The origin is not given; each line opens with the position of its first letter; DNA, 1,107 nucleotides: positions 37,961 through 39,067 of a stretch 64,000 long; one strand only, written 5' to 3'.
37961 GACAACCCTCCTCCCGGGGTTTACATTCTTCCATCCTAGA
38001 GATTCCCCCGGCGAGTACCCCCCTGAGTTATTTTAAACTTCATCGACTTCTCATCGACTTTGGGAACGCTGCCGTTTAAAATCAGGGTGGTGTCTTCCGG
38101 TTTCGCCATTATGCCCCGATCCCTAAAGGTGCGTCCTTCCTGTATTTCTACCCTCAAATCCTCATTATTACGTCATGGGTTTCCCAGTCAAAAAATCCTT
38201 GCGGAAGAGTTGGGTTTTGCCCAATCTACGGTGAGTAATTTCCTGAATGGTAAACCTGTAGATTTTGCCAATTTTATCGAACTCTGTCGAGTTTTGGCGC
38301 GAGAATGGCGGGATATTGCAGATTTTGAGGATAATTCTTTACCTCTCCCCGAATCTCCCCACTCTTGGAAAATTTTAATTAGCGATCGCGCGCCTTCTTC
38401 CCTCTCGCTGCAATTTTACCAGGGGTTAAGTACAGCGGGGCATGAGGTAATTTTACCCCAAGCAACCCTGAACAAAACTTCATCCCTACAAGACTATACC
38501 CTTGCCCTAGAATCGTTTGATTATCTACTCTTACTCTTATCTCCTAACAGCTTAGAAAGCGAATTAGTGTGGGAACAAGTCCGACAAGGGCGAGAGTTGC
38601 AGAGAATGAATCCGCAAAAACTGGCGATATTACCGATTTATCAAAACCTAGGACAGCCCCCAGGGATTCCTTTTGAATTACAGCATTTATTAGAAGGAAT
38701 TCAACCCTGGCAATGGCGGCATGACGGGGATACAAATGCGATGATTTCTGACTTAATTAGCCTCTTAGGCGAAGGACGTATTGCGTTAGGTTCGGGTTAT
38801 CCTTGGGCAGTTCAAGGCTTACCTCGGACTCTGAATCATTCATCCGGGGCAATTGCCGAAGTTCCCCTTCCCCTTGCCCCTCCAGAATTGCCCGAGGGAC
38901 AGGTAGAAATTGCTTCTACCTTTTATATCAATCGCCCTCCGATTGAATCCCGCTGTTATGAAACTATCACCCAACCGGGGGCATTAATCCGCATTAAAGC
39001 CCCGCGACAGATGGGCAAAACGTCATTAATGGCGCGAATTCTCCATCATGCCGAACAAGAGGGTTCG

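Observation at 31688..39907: Two paralogous AAA-like STAND NTPases with different effector and sensor ends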

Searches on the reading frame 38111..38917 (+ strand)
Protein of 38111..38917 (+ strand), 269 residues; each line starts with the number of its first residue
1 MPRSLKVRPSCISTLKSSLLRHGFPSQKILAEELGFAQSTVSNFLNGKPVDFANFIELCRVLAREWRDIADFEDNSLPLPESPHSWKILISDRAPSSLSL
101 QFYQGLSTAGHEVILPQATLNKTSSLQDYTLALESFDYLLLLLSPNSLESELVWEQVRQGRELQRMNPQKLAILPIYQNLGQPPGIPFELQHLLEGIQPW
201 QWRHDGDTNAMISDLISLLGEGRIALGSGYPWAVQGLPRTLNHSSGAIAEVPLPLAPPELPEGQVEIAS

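Call 7: find_homologous_proteins(query=window:38111-38917:+, max_evalue=0.001)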
Query seq(269 aa) (269 aa): 107 proteins with E <= 0.001 among 2640 candidates.
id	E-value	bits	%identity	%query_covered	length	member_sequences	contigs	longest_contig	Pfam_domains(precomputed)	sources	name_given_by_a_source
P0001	1.3e-110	387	90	74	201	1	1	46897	-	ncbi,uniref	ncbi:helix-turn-helix domain-containing protein [Laspinema palackyanum]|uniref:helix-turn-helix doma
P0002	1.6e-101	357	87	72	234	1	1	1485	-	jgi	jgi:DNA-binding Xre family transcriptional regulator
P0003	8.3e-89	316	84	65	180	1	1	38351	-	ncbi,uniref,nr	ncbi:helix-turn-helix transcriptional regulator [Laspinema sp. D2d]|uniref:helix-turn-helix domain-c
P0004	4.5e-63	231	51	100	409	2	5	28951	PF14516.13,PF13676.12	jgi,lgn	-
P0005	4.0e-62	228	49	100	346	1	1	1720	PF14516.13,PF13676.12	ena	-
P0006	9.7e-57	210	46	100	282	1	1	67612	-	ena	-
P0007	3.7e-56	208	47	100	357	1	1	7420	PF14516.13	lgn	-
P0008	5.3e-54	201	49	87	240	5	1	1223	PF13676.12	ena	-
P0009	1.8e-45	173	56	65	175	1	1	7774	-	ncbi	ncbi:MAG: helix-turn-helix domain-containing protein, partial [Microcoleus sp.]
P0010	8.6e-44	168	56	63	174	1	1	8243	-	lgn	-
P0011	4.6e-43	166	51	68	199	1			PF13676.12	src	-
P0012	3.3e-42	163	50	73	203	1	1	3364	-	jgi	jgi:DNA-binding Xre family transcriptional regulator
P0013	3.2e-39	153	50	65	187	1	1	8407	-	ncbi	ncbi:molecular chaperone Tir, partial [filamentous cyanobacterium Phorm 46]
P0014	3.7e-34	136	71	34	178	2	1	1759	PF14516.13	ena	-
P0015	3.0e-33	133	53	57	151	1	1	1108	-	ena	-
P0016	8.4e-31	125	71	28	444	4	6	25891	PF14516.13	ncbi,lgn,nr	ncbi:MAG TPA: hypothetical protein DDW76_35415 [Cyanobacteria bacterium UBA11369]|nr:hypothetical pr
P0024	5.8e-29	119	63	40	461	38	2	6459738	PF14516.13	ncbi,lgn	ncbi:MAG: AAA-like domain-containing protein [Microcoleus sp.]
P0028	6.5e-25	106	71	28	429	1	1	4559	PF14516.13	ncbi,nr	ncbi:MAG: AAA-like domain-containing protein [Cyanobacteriota bacterium]|nr:AAA-like domain-containi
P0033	3.1e-20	91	54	32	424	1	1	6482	PF01381.29,PF13401.13,PF14516.13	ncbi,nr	ncbi:MAG: helix-turn-helix domain-containing protein [Symploca sp. SIO3E6]|nr:helix-turn-helix domai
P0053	1.5e-18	85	60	27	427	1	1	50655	PF01381.29,PF14516.13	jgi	jgi:transcriptional regulator with XRE-family HTH domain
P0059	2.7e-17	81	37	51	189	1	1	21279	PF01582.26,PF13676.12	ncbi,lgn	ncbi:MAG: toll/interleukin-1 receptor domain-containing protein [Cyanobacteria bacterium P01_E01_bin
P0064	1.9e-16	78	57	26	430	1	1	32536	PF14516.13,PF13443.13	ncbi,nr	ncbi:MAG: molecular chaperone Tir [Symploca sp. SIO2E9]|nr:molecular chaperone Tir [Symploca sp. SIO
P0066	3.2e-16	78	52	33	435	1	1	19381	PF14516.13,PF13443.13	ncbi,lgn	-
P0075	2.7e-15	74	57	29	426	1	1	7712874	PF14516.13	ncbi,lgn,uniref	ncbi:AAA-like domain-containing protein [Capilliphycus salinus ALCB114379]|uniref:AAA-like domain-co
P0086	1.9e-13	68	55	28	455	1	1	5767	PF01381.29,PF14516.13,PF13443.13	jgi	jgi:transcriptional regulator with XRE-family HTH domain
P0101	2.2e-11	62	64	21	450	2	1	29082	PF01381.29,PF14516.13,PF13443.13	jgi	jgi:transcriptional regulator with XRE-family HTH domain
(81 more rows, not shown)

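Call 10: find_encoding_contigs(protein=P0001, flank=10000, max_places=3)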
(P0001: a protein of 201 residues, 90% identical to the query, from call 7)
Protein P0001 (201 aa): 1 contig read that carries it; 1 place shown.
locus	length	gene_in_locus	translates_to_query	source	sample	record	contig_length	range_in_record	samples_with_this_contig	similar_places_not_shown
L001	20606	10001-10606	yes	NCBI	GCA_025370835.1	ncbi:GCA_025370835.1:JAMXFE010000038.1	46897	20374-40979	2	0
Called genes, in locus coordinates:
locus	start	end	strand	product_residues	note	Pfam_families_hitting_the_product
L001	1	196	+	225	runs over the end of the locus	-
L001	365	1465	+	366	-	PF01381:HTH_3, PF12844:HTH_19, PF13443:HTH_26 (weak), PF13560:HTH_31, PF06114:Peptidase_M78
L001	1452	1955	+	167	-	PF11848:DUF3368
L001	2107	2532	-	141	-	-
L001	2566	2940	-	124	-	-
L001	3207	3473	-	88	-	PF03795:YCII (weak)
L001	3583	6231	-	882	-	PF14516:AAA_35, PF25168:Beta-prop_WDR36-Utp21_2nd, PF23409:Beta-prop_EML, PF25171:Beta-prop_WDR36-Utp21_1st, PF25172:Beta-prop_WDR3_2nd, PF25174:Beta-prop_THOC3, PF23414:Beta-prop_EML_2, PF24782:WD40_MABP1-WDR62_2nd, +55 more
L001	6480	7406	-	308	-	PF01145:Band_7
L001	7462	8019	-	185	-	PF01957:NfeD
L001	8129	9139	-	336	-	PF12849:PBP_like_2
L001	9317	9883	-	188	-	-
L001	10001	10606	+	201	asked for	-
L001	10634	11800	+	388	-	PF14516:AAA_35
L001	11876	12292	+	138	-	PF13279:4HBT_2, PF03061:4HBT (weak)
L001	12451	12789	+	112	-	-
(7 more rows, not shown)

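Call 49: find_encoding_contigs(protein=P0006, flank=8000, max_places=2)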
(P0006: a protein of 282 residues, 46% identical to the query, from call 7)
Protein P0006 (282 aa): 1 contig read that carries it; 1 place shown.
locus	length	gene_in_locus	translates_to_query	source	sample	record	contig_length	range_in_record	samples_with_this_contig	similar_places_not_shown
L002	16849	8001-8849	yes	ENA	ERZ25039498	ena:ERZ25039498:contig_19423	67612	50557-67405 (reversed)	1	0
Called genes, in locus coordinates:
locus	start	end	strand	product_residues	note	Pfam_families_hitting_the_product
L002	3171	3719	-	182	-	PF23381:Beta-prop_IFT122_1st, PF24807:WD40_CDC20-Fz, PF25172:Beta-prop_WDR3_2nd, PF25460:Beta-prop_Aladin, PF23414:Beta-prop_EML_2, PF24814:WD40_Prp19, PF25173:Beta-prop_WDR3_1st, PF25174:Beta-prop_THOC3, +32 more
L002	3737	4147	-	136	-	-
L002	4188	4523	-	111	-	-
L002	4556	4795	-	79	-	-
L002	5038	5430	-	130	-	PF14516:AAA_35 (weak)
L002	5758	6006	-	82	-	-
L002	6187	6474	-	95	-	PF16734:Pilin_GH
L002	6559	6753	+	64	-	-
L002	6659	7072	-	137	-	PF01145:Band_7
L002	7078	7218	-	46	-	-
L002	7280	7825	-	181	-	PF01957:NfeD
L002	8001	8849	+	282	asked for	-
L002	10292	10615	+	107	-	-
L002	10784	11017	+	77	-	PF16734:Pilin_GH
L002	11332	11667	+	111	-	-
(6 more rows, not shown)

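Call 50: find_encoding_contigs(protein=P0004, flank=8000, max_places=3)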
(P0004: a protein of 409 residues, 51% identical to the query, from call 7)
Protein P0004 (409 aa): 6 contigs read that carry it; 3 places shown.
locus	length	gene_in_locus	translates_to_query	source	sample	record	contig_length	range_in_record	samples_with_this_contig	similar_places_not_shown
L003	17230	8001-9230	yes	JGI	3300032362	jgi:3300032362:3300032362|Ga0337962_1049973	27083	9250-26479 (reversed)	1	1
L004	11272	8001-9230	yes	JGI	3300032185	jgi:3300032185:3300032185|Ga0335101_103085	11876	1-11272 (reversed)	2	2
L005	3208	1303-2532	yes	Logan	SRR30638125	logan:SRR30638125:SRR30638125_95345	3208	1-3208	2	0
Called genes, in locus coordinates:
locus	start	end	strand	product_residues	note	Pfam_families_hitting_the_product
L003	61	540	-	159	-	PF00400:WD40, PF23383:Beta-prop_IFT140_1st, PF23409:Beta-prop_EML, PF24814:WD40_Prp19, PF25047:Beta-prop_TEP1_2nd, PF25168:Beta-prop_WDR36-Utp21_2nd, PF25172:Beta-prop_WDR3_2nd, PF25174:Beta-prop_THOC3, +35 more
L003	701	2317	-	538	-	PF14516:AAA_35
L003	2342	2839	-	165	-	-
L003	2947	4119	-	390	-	PF03412:Peptidase_C39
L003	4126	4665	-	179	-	PF00581:Rhodanese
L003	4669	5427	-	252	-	PF04116:FA_hydroxylase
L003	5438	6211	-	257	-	-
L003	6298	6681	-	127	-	PF01957:NfeD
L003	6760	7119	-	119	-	PF01145:Band_7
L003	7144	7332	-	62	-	-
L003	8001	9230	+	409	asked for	PF13676:TIR_2 (weak), PF14516:AAA_35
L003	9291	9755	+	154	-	PF14516:AAA_35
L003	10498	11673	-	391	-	PF24251:DUF7453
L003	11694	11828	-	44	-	-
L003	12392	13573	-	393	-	PF01156:IU_nuc_hydro, PF07589:PEP_exosort_dom (weak)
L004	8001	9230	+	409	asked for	PF13676:TIR_2 (weak), PF14516:AAA_35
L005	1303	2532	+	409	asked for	PF13676:TIR_2 (weak), PF14516:AAA_35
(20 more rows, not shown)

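Call 52: find_encoding_contigs(protein=P0024, flank=8000, max_places=2)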
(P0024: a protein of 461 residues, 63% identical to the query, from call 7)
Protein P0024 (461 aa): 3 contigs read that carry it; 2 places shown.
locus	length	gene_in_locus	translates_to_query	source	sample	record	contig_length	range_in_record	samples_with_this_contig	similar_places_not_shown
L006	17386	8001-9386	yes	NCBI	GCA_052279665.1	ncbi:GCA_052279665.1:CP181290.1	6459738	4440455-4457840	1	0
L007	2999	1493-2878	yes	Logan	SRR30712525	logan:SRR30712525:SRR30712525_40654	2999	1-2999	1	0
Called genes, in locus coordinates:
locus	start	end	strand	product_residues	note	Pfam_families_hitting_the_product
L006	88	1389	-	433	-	PF13546:DDE_5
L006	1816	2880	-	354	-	PF07885:Ion_trans_2, PF02254:TrkA_N, PF02080:TrkA_C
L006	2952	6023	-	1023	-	PF14516:AAA_35, PF23414:Beta-prop_EML_2, PF24807:WD40_CDC20-Fz, PF24817:WD40_WDHD1_1st, PF25173:Beta-prop_WDR3_1st, PF25460:Beta-prop_Aladin, PF23381:Beta-prop_IFT122_1st, PF24796:WDR55, +38 more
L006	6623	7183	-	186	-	PF01145:Band_7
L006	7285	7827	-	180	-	PF01957:NfeD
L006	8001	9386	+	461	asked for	PF14516:AAA_35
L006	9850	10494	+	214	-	PF16734:Pilin_GH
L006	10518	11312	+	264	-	PF04116:FA_hydroxylase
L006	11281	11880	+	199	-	PF00581:Rhodanese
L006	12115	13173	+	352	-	PF04389:Peptidase_M28, PF01546:Peptidase_M20 (weak)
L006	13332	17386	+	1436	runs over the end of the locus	PF05378:Hydant_A_N, PF01968:Hydantoinase_A, PF19278:Hydant_A_C (weak), PF02538:Hydantoinase_B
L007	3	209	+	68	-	?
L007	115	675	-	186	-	PF01145:Band_7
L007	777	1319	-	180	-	PF01957:NfeD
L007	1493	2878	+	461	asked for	PF14516:AAA_35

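Call 53: find_encoding_contigs(protein=P0075, flank=8000, max_places=1)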
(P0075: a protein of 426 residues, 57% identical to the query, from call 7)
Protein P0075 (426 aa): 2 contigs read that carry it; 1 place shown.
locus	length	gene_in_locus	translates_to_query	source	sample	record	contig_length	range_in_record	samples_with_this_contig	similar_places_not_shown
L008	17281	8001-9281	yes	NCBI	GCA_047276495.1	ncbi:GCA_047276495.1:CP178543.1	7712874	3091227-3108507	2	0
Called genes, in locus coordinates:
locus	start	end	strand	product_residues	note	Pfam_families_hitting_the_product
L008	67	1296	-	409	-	PF00656:Peptidase_C14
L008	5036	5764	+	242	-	-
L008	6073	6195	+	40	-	-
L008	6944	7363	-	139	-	-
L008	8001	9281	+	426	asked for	PF14516:AAA_35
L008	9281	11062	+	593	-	PF14516:AAA_35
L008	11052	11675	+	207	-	PF00656:Peptidase_C14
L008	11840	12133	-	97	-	PF22086:DUF6940 (weak)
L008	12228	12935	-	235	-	PF00300:His_Phos_1 (weak)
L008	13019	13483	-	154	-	PF00067:p450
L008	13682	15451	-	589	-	PF05954:Phage_GPD, PF24032:YQBQ (weak), PF04717:Phage_base_V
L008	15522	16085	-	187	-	PF19266:CIS_tube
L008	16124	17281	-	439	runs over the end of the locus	-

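Call 80: search_protein_families(library=pfam, proteins=[L006:9850-10494:+], max_evalue=0.01)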
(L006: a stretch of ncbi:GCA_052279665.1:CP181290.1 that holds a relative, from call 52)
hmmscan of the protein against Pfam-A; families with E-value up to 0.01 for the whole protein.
L006:9850-10494:+ (214 aa): 2 families
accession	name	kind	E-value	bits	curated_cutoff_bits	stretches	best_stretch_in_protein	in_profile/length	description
PF16734.10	Pilin_GH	-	6.7e-28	97.8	28.9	1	93-205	2-113/114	Type IV pilin-like G and H, putative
PF16732.10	ComP_DUS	-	0.00034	21.9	27.3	1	89-147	9-69/87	Type IV minor pilin ComP, DNA uptake sequence receptor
